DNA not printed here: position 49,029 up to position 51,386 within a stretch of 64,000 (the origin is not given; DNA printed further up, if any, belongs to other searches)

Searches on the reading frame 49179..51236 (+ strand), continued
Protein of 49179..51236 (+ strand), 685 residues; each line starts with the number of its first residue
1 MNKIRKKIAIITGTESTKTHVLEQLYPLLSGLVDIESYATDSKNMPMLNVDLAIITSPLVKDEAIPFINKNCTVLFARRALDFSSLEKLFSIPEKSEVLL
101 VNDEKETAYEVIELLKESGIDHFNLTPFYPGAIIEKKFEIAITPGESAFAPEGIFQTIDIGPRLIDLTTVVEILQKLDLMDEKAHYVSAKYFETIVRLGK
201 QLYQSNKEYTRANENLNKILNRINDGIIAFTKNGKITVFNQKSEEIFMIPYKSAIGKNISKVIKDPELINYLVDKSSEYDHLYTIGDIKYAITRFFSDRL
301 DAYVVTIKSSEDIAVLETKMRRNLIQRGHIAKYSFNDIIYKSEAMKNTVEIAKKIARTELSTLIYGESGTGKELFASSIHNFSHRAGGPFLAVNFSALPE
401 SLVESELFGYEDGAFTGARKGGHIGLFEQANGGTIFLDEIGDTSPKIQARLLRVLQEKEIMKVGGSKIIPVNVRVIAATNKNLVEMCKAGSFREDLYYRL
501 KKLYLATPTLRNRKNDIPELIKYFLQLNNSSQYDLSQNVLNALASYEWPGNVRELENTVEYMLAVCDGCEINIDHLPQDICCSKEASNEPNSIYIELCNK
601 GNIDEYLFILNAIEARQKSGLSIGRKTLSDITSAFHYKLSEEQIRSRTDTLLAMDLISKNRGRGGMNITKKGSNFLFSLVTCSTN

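Call 16: find_homologous_proteins(query=window:49179-51236:+, max_evalue=1e-50)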
Query window:49179-51236:+ (685 aa): 7995 proteins with E <= 1e-50 among 8000 candidates; the best 120 are listed.
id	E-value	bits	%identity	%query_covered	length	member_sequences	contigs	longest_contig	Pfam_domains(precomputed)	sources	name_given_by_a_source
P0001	0.0e+0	1516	100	100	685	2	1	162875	PF00158.33,PF07724.21,PF25601.2,PF00989.32,PF14532.13,PF07728.21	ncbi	-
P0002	3.1e-294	995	68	98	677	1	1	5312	PF00158.33,PF25601.2,PF14532.13,PF07728.21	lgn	-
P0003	1.0e-290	984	67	98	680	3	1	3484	PF00158.33,PF25601.2,PF14532.13,PF07728.21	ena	-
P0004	3.0e-280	949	64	99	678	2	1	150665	PF00158.33,PF25601.2,PF14532.13,PF07728.21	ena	-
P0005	1.9e-252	857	59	98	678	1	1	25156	PF00158.33,PF07724.21,PF25601.2,PF00004.36,PF14532.13,PF07728.21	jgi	-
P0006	1.1e-251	855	59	98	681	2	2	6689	PF00158.33,PF07724.21,PF25601.2,PF00004.36,PF14532.13,PF07728.21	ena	-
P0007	4.9e-250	849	59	98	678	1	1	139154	PF00158.33,PF07724.21,PF25601.2,PF00004.36,PF14532.13,PF07728.21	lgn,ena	-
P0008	2.0e-249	847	59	98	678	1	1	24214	PF00158.33,PF07724.21,PF25601.2,PF00004.36,PF14532.13,PF07728.21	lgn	-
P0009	9.3e-249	845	58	98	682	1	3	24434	PF00158.33,PF07724.21,PF25601.2,PF00004.36,PF14532.13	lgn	-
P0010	2.0e-248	844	58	98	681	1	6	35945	PF00158.33,PF07724.21,PF25601.2,PF14532.13,PF07728.21,PF01078.28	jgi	jgi:sigma-54 dependent transcriptional regulator, acetoin dehydrogenase operon transcriptional activ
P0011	7.1e-248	842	59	98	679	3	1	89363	PF00158.33,PF07724.21,PF25601.2,PF00004.36,PF14532.13,PF07728.21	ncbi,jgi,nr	ncbi:MAG: Fis family transcriptional regulator [Clostridia bacterium]|jgi:transcriptional regulator 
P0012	1.4e-246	838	58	98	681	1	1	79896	PF00158.33,PF25601.2,PF14532.13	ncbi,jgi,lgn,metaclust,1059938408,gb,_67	metaclust:\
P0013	2.4e-246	837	58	98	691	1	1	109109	PF00158.33,PF07724.21,PF25601.2,PF00004.36,PF14532.13,PF07728.21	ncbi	-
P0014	5.5e-245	833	57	99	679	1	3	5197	PF00158.33,PF07724.21,PF25601.2,PF00004.36,PF14532.13,PF07728.21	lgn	-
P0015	1.0e-242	825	58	98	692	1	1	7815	PF00158.33,PF07724.21,PF25601.2,PF00004.36,PF14532.13,PF07728.21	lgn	-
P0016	3.7e-242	823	56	98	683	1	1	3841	PF00158.33,PF08461.17,PF07724.21,PF25601.2,PF00004.36,PF14532.13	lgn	-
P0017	1.2e-241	822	56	98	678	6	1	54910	PF00158.33,PF07724.21,PF25601.2,PF00004.36,PF14532.13,PF07728.21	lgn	-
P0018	3.5e-240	817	55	98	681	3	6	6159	PF00158.33,PF25601.2,PF14532.13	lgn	-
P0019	3.6e-240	817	55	98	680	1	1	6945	PF00158.33,PF07724.21,PF25601.2,PF00004.36,PF14532.13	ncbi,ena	-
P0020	1.1e-239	815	56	98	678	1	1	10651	PF00158.33,PF07724.21,PF25601.2,PF00004.36,PF14532.13,PF07728.21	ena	-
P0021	1.6e-239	815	56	98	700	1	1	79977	PF00158.33,PF07724.21,PF25601.2,PF14532.13,PF07728.21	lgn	-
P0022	2.8e-239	814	59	95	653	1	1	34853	PF00158.33,PF07724.21,PF25601.2,PF14532.13,PF07728.21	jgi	jgi:transcriptional regulator with PAS, ATPase and Fis domain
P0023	3.4e-239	814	57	98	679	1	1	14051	PF00158.33,PF07724.21,PF25601.2,PF00004.36,PF00989.32,PF14532.13,PF07728.21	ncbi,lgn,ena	-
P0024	9.2e-237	806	56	98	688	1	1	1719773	PF00158.33,PF07724.21,PF25601.2,PF00004.36,PF14532.13,PF07728.21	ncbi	-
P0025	4.4e-235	800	55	98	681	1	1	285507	PF00158.33,PF07724.21,PF25601.2,PF00004.36,PF14532.13,PF07728.21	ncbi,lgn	ncbi:MAG: sigma-54 interaction domain-containing protein [Bacillota bacterium]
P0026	4.4e-232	790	56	98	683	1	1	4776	PF00158.33,PF07724.21,PF25601.2,PF14532.13,PF07728.21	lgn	-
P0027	7.2e-232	789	55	98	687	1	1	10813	PF00158.33,PF07724.21,PF25601.2,PF00004.36,PF00989.32,PF14532.13,PF07728.21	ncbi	-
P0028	4.0e-230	784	54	98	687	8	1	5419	PF00158.33,PF07724.21,PF25601.2,PF00004.36,PF00989.32,PF14532.13,PF07728.21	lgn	-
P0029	9.2e-229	779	55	98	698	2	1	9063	PF00158.33,PF25601.2,PF14532.13,PF07728.21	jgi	jgi:transcriptional regulator with PAS, ATPase and Fis domain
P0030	3.9e-227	774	55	98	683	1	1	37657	PF00158.33,PF07724.21,PF25601.2,PF14532.13,PF07728.21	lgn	-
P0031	1.3e-223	762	54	98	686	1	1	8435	PF00158.33,PF07724.21,PF25601.2,PF00004.36,PF00989.32,PF14532.13,PF07728.21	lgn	-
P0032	1.4e-223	762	53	98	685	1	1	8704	PF00158.33,PF07724.21,PF25601.2,PF00989.32,PF14532.13,PF07728.21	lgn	-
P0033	4.3e-222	757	53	98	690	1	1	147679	PF00158.33,PF07724.21,PF25601.2,PF14532.13,PF07728.21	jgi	-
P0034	6.3e-222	757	53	98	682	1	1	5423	PF00158.33,PF07724.21,PF25601.2,PF14532.13,PF07728.21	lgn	-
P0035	1.4e-220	752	53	98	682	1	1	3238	PF00158.33,PF25601.2,PF14532.13,PF07728.21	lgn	-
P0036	3.6e-218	744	53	98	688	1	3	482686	PF00158.33,PF07724.21,PF25601.2,PF00004.36,PF14532.13,PF07728.21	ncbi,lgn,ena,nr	ncbi:MAG TPA: sigma 54-interacting transcriptional regulator [Thermoanaerobacterales bacterium]|nr:s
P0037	8.7e-218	743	53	98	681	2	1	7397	PF00158.33,PF25601.2,PF00004.36,PF00989.32,PF14532.13,PF07728.21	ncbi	ncbi:MAG: sigma-54 interaction domain-containing protein [Pseudomonadota bacterium]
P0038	1.7e-209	716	51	98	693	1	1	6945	PF00158.33,PF07724.21,PF25601.2,PF00004.36,PF14532.13,PF07728.21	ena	-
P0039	3.5e-209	714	51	98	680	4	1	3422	PF00158.33,PF25601.2,PF14532.13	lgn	-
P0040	4.9e-209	714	50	98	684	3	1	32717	PF00158.33,PF07724.21,PF25601.2,PF00004.36,PF14532.13,PF07728.21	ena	-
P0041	9.7e-209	713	52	94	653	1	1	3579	PF00158.33,PF07724.21,PF25601.2,PF00004.36,PF14532.13,PF07728.21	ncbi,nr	ncbi:MAG TPA: sigma 54-interacting transcriptional regulator, partial [Negativicutes bacterium]|nr:s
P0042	1.4e-208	712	50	98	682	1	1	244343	PF00158.33,PF07724.21,PF25601.2,PF00004.36,PF14532.13,PF07728.21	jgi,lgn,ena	-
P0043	8.6e-208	710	50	98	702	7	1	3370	PF00158.33,PF07724.21,PF25601.2,PF00004.36,PF14532.13,PF07728.21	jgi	jgi:sigma-54 dependent transcriptional regulator, acetoin dehydrogenase operon transcriptional activ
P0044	1.9e-207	709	50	98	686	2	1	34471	PF00158.33,PF07724.21,PF25601.2,PF14532.13,PF07728.21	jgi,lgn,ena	-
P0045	3.2e-207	708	49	98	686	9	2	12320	PF00158.33,PF07724.21,PF25601.2,PF00004.36,PF14532.13,PF07728.21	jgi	jgi:sigma-54 dependent transcriptional regulator, acetoin dehydrogenase operon transcriptional activ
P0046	7.6e-207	707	51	98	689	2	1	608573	PF00158.33,PF07724.21,PF25601.2,PF00004.36,PF14532.13,PF07728.21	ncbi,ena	ncbi:MAG: sigma 54-interacting transcriptional regulator [Eubacteriales bacterium]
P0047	4.8e-206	704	51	98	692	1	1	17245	PF00158.33,PF07724.21,PF25601.2,PF00004.36,PF14532.13,PF07728.21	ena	-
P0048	1.0e-202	693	50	98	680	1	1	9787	PF00158.33,PF07724.21,PF25601.2,PF00004.36,PF14532.13,PF07728.21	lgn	-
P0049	3.3e-202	691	49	98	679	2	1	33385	PF00158.33,PF07724.21,PF25601.2,PF14532.13,PF07728.21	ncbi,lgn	-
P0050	4.8e-202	691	49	98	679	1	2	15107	PF00158.33,PF07724.21,PF25601.2,PF00004.36,PF14532.13,PF07728.21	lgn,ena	-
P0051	7.7e-202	690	49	98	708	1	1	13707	PF00158.33,PF07724.21,PF25601.2,PF00004.36,PF00989.32,PF14532.13,PF07728.21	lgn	-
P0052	9.2e-202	690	50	98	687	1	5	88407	PF00158.33,PF07724.21,PF25601.2,PF00989.32,PF14532.13,PF07728.21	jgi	jgi:sigma-54 dependent transcriptional regulator, acetoin dehydrogenase operon transcriptional activ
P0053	6.2e-200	684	50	97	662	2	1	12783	PF13188.14,PF00158.33,PF07724.21,PF25601.2,PF14532.13,PF07728.21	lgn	-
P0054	3.7e-199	681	48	97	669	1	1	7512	PF00158.33,PF07724.21,PF25601.2,PF14532.13,PF07728.21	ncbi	-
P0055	8.5e-199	680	48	98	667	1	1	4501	PF00158.33,PF07724.21,PF25601.2,PF14532.13,PF07728.21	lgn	-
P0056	1.6e-198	679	49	97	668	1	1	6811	PF13188.14,PF00158.33,PF25601.2,PF00989.32,PF14532.13,PF07728.21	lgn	-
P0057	3.0e-198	678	49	98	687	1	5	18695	PF00158.33,PF07724.21,PF25601.2,PF14532.13,PF07728.21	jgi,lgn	jgi:transcriptional regulator with PAS, ATPase and Fis domain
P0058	8.6e-198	677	49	97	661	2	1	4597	PF13188.14,PF00158.33,PF25601.2,PF14532.13,PF07728.21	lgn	-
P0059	1.8e-197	676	49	98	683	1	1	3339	PF00158.33,PF07724.21,PF25601.2,PF00004.36,PF14532.13,PF07728.21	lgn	-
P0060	7.4e-197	674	49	98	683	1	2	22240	PF00158.33,PF07724.21,PF25601.2,PF00004.36,PF14532.13,PF07728.21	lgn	-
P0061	7.9e-197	674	48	97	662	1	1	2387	PF13188.14,PF00158.33,PF07724.21,PF25601.2,PF14532.13,PF07728.21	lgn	-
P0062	8.0e-197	674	48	98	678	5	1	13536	PF00158.33,PF07724.21,PF25601.2,PF00989.32,PF14532.13,PF07728.21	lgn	-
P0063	1.1e-196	673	49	98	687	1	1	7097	PF00158.33,PF07724.21,PF25601.2,PF00004.36,PF14532.13,PF07728.21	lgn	-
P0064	3.3e-196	672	48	98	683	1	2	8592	PF00158.33,PF07724.21,PF25601.2,PF00004.36,PF14532.13,PF07728.21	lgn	-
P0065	1.5e-195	669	49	98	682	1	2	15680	PF00158.33,PF07724.21,PF25601.2,PF00004.36,PF14532.13,PF07728.21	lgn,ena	-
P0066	3.1e-195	668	48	98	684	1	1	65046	PF00158.33,PF07724.21,PF25601.2,PF00004.36,PF14532.13,PF07728.21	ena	-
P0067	4.4e-195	668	48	98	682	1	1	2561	PF00158.33,PF07724.21,PF25601.2,PF00004.36,PF14532.13,PF07728.21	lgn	-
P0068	7.0e-195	667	58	53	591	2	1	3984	PF00158.33,PF25601.2,PF14532.13,PF07728.21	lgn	-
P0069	4.6e-194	665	47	98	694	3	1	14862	PF00158.33,PF07724.21,PF25601.2,PF00004.36,PF14532.13,PF07728.21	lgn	-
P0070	5.7e-194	664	47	98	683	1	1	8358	PF00158.33,PF07724.21,PF25601.2,PF00004.36,PF14532.13,PF07728.21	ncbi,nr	ncbi:MAG TPA: sigma 54-interacting transcriptional regulator [Anaerovoracaceae bacterium]|nr:sigma 5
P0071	7.1e-194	664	47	98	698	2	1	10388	PF00158.33,PF07724.21,PF25601.2,PF00004.36,PF14532.13,PF07728.21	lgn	-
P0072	1.1e-193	663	46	99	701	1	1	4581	PF00158.33,PF07724.21,PF25601.2,PF00004.36,PF14532.13,PF07728.21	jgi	jgi:Transcriptional regulator containing PAS, AAA-type ATPase, and DNA-binding domains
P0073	1.6e-193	663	47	98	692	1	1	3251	PF00158.33,PF07724.21,PF25601.2,PF00004.36,PF14532.13,PF07728.21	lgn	-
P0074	2.0e-193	662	48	98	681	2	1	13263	PF00158.33,PF25601.2,PF00004.36,PF14532.13,PF07728.21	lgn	-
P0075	5.4e-193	661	48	98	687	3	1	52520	PF00158.33,PF07724.21,PF25601.2,PF00004.36,PF14532.13,PF07728.21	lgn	-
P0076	6.2e-193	661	48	98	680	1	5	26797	PF00158.33,PF07724.21,PF25601.2,PF00004.36,PF14532.13,PF07728.21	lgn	-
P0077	1.4e-192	660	48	98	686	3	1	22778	PF00158.33,PF08461.17,PF07724.21,PF25601.2,PF14532.13,PF07728.21,PF01078.28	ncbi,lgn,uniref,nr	ncbi:Transcriptional regulator containing PAS, AAA-type ATPase, and DNA-binding Fis domains [Geospor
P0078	7.1e-192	657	48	98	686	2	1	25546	PF00158.33,PF08461.17,PF07724.21,PF25601.2,PF14532.13,PF07728.21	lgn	-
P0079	8.3e-192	657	47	98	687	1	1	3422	PF00158.33,PF07724.21,PF25601.2,PF00004.36,PF14532.13,PF07728.21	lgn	-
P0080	1.6e-191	656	47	98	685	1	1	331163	PF00158.33,PF07724.21,PF25601.2,PF00989.32,PF14532.13,PF07728.21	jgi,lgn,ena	-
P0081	2.6e-191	655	48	98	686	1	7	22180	PF00158.33,PF08461.17,PF07724.21,PF25601.2,PF14532.13,PF07728.21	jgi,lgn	jgi:transcriptional regulator with PAS, ATPase and Fis domain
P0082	3.0e-191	655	48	97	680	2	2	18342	PF00158.33,PF07724.21,PF25601.2,PF00989.32,PF14532.13,PF07728.21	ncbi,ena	-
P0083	3.1e-191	655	48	98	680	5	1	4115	PF00158.33,PF07724.21,PF25601.2,PF00004.36,PF14532.13,PF07728.21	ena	-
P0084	1.5e-190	653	47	97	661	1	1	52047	PF00158.33,PF07724.21,PF25601.2,PF14532.13,PF07728.21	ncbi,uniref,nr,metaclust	ncbi:sigma-54-dependent Fis family transcriptional regulator [Fusibacter sp. 3D3]|uniref:sigma-54 in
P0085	2.9e-190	652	46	98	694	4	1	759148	PF00158.33,PF25601.2,PF00989.32,PF14532.13,PF07728.21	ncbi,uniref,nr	ncbi:PAS domain-containing protein [Brevibacillus fluminis]|uniref:PAS domain-containing protein n=1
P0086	3.1e-190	652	48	98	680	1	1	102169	PF00158.33,PF25601.2,PF14532.13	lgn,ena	-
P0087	4.5e-190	651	46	98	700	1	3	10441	PF00158.33,PF07724.21,PF25601.2,PF00004.36,PF14532.13,PF07728.21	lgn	-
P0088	5.5e-190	651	47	98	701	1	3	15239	PF00158.33,PF07724.21,PF25601.2,PF00004.36,PF14532.13,PF07728.21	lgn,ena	-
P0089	7.1e-190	651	47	98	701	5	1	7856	PF00158.33,PF07724.21,PF25601.2,PF00004.36,PF14532.13,PF07728.21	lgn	-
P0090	7.9e-190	651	46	99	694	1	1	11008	PF00158.33,PF25601.2,PF00004.36,PF14532.13,PF07728.21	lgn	-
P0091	4.8e-189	648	47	98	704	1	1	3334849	PF00158.33,PF07724.21,PF25601.2,PF00004.36,PF14532.13,PF07728.21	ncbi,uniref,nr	ncbi:AAA family ATPase [Aminipila butyrica]|uniref:AAA family ATPase n=1 Tax=Aminipila butyrica TaxI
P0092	1.3e-188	647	46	99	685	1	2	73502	PF00158.33,PF07724.21,PF25601.2,PF00004.36,PF14532.13,PF07728.21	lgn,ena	-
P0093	2.2e-188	646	46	98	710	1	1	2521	PF00158.33,PF07724.21,PF25601.2,PF00004.36,PF14532.13,PF07728.21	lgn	-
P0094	8.1e-188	644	46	97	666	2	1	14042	PF13188.14,PF00158.33,PF25601.2,PF00989.32,PF14532.13,PF07728.21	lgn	-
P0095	9.4e-188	644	48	98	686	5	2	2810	PF00158.33,PF07724.21,PF25601.2,PF00004.36,PF14532.13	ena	-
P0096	1.2e-187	643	46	98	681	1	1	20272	PF00158.33,PF07724.21,PF25601.2,PF00004.36,PF14532.13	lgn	-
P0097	1.6e-187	643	46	98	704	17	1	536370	PF00158.33,PF08461.17,PF25601.2,PF00004.36,PF00989.32,PF14532.13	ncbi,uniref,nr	ncbi:Fis family transcriptional regulator [Brevibacillus reuszeri]|uniref:sigma 54-interacting trans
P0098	4.5e-187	641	47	94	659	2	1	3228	PF00158.33,PF07724.21,PF25601.2,PF00004.36,PF14532.13,PF07728.21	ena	-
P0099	5.1e-187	641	46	98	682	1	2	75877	PF00158.33,PF07724.21,PF25601.2,PF00989.32,PF14532.13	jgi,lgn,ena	-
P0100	1.7e-186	640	46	98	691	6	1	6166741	PF00158.33,PF25601.2,PF00989.32,PF14532.13,PF07728.21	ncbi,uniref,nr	ncbi:sigma-54 interaction domain-containing protein [Brevibacillus choshinensis]|uniref:Sigma 54-int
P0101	2.0e-186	639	46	98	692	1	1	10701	PF00158.33,PF08461.17,PF25601.2,PF00989.32,PF14532.13,PF07728.21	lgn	-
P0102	2.4e-186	639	46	97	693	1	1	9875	PF00158.33,PF07724.21,PF25601.2,PF00004.36,PF00989.32,PF14532.13,PF07728.21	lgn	-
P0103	1.7e-185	636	46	98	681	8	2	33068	PF00158.33,PF08461.17,PF07724.21,PF25601.2,PF14532.13,PF07728.21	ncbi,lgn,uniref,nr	ncbi:sigma 54-interacting transcriptional regulator [Brevibacillus invocatus]|uniref:sigma 54-intera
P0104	2.3e-185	636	47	97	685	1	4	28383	PF00158.33,PF08461.17,PF07724.21,PF25601.2,PF00004.36,PF14532.13,PF07728.21,PF01078.28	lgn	-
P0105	3.2e-185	635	47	98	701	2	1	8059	PF00158.33,PF07724.21,PF25601.2,PF00989.32,PF14532.13,PF07728.21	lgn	-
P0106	3.2e-185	635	45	99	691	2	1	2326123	PF00158.33,PF08461.17,PF07724.21,PF25601.2,PF00989.32,PF14532.13,PF07728.21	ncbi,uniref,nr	ncbi:sigma 54-interacting transcriptional regulator [Alteribacter aurantiacus]|uniref:sigma 54-inter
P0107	7.3e-185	634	59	73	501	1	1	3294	PF00158.33,PF07724.21,PF25601.2,PF00004.36,PF14532.13,PF07728.21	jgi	jgi:transcriptional regulator with PAS, ATPase and Fis domain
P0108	1.7e-184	633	45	98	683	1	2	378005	PF00158.33,PF08461.17,PF25601.2,PF00989.32,PF14532.13,PF07728.21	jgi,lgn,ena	-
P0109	4.3e-184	632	46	98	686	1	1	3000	PF00158.33,PF08461.17,PF07724.21,PF25601.2,PF14532.13,PF07728.21,PF01078.28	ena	-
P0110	5.8e-184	631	47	98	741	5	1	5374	PF00158.33,PF07724.21,PF25601.2,PF00989.32,PF14532.13,PF07728.21,PF01078.28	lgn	-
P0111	1.0e-183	630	46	98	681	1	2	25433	PF00158.33,PF08461.17,PF25601.2,PF14532.13,PF07728.21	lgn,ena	-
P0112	1.7e-183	630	46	97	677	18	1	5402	PF00158.33,PF07724.21,PF25601.2,PF00004.36,PF00989.32,PF14532.13,PF07728.21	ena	-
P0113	2.6e-183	629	45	99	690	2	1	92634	PF00158.33,PF08461.17,PF07724.21,PF25601.2,PF00989.32,PF14532.13,PF07728.21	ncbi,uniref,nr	ncbi:sigma 54-interacting transcriptional regulator [Bacillus sp. H-16]|uniref:sigma 54-interacting 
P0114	2.8e-183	629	45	98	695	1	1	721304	PF00158.33,PF08461.17,PF25601.2,PF00004.36,PF00989.32,PF14532.13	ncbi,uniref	ncbi:sigma 54-interacting transcriptional regulator [Brevibacillus ginsengisoli]|uniref:sigma 54-int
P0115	4.2e-183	628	45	98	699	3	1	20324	PF00158.33,PF08461.17,PF07724.21,PF25601.2,PF00989.32,PF14532.13,PF07728.21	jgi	jgi:sigma-54 dependent transcriptional regulator, acetoin dehydrogenase operon transcriptional activ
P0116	5.9e-183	628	46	97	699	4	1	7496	PF00158.33,PF07724.21,PF25601.2,PF00004.36,PF00989.32,PF14532.13,PF07728.21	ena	-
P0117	9.4e-183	627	46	98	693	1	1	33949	PF00158.33,PF08461.17,PF25601.2,PF00989.32,PF14532.13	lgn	-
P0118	1.4e-182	627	47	98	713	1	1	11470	PF00158.33,PF07724.21,PF25601.2,PF00989.32,PF14532.13,PF07728.21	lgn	-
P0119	1.7e-182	626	46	98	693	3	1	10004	PF00158.33,PF08461.17,PF25601.2,PF00004.36,PF00989.32,PF14532.13,PF07728.21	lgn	-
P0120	1.9e-182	626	46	98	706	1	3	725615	PF00158.33,PF07724.21,PF25601.2,PF14532.13,PF07728.21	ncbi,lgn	-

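Call 17: find_encoding_contigs(protein=P0001, flank=3000, max_places=5)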
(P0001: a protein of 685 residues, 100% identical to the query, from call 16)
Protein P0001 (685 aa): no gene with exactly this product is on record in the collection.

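Call 18: find_encoding_contigs(protein=P0004, flank=6000, max_places=5)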
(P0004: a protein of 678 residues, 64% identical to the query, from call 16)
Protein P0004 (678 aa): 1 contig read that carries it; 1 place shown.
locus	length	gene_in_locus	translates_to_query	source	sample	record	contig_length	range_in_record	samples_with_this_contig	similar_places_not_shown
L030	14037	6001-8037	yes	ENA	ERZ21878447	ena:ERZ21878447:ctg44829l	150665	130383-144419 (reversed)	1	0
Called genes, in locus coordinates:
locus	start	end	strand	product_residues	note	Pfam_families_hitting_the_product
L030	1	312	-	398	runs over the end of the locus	PF04392:ABC_sub_bind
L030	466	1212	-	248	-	PF01869:BcrAD_BadFG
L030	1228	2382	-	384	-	PF06050:HGD-D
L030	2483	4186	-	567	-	PF02203:TarH, PF12729:4HB_MCP_1, PF00672:HAMP (faint), PF00015:MCPsignal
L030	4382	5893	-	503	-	PF03575:Peptidase_S51 (weak), PF01476:LysM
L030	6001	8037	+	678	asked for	PF00158:Sigma54_activat, PF14532:Sigma54_activ_2, PF07728:AAA_5 (weak), PF25601:AAA_lid_14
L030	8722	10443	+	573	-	PF03606:DcuC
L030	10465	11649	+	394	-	PF07969:Amidohydro_3 (weak), PF01979:Amidohydro_1, PF07969:Amidohydro_3 (weak)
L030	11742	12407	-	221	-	PF01502:PRA-CH, PF01503:PRA-PH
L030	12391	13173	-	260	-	PF00977:His_biosynth, PF03060:NMO (faint), PF02581:TMP-TENI (faint)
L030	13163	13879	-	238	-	PF00977:His_biosynth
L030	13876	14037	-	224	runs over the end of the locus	PF00117:GATase, PF07685:GATase_3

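Call 19: find_encoding_contigs(protein=P0002, flank=6000, max_places=5)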
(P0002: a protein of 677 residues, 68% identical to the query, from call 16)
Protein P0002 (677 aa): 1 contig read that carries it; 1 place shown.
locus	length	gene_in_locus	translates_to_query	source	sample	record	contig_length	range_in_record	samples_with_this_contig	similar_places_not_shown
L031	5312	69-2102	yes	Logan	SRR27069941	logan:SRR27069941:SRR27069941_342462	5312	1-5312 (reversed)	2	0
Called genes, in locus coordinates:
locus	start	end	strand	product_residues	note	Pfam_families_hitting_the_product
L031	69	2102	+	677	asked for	PF00158:Sigma54_activat, PF14532:Sigma54_activ_2, PF07728:AAA_5 (faint), PF25601:AAA_lid_14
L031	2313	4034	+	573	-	PF03606:DcuC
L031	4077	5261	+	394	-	PF07969:Amidohydro_3 (weak), PF01979:Amidohydro_1, PF07969:Amidohydro_3 (weak)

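Call 20: find_encoding_contigs(protein=P0003, flank=6000, max_places=5)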
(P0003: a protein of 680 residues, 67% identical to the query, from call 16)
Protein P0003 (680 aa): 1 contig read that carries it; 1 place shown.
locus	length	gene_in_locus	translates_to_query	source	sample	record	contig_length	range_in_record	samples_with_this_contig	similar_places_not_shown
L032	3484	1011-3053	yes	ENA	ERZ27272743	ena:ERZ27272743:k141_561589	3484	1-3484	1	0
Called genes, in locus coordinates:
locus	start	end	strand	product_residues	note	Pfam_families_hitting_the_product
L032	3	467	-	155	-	?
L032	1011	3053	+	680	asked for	PF07728:AAA_5 (faint), PF00158:Sigma54_activat, PF14532:Sigma54_activ_2, PF25601:AAA_lid_14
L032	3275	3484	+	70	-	?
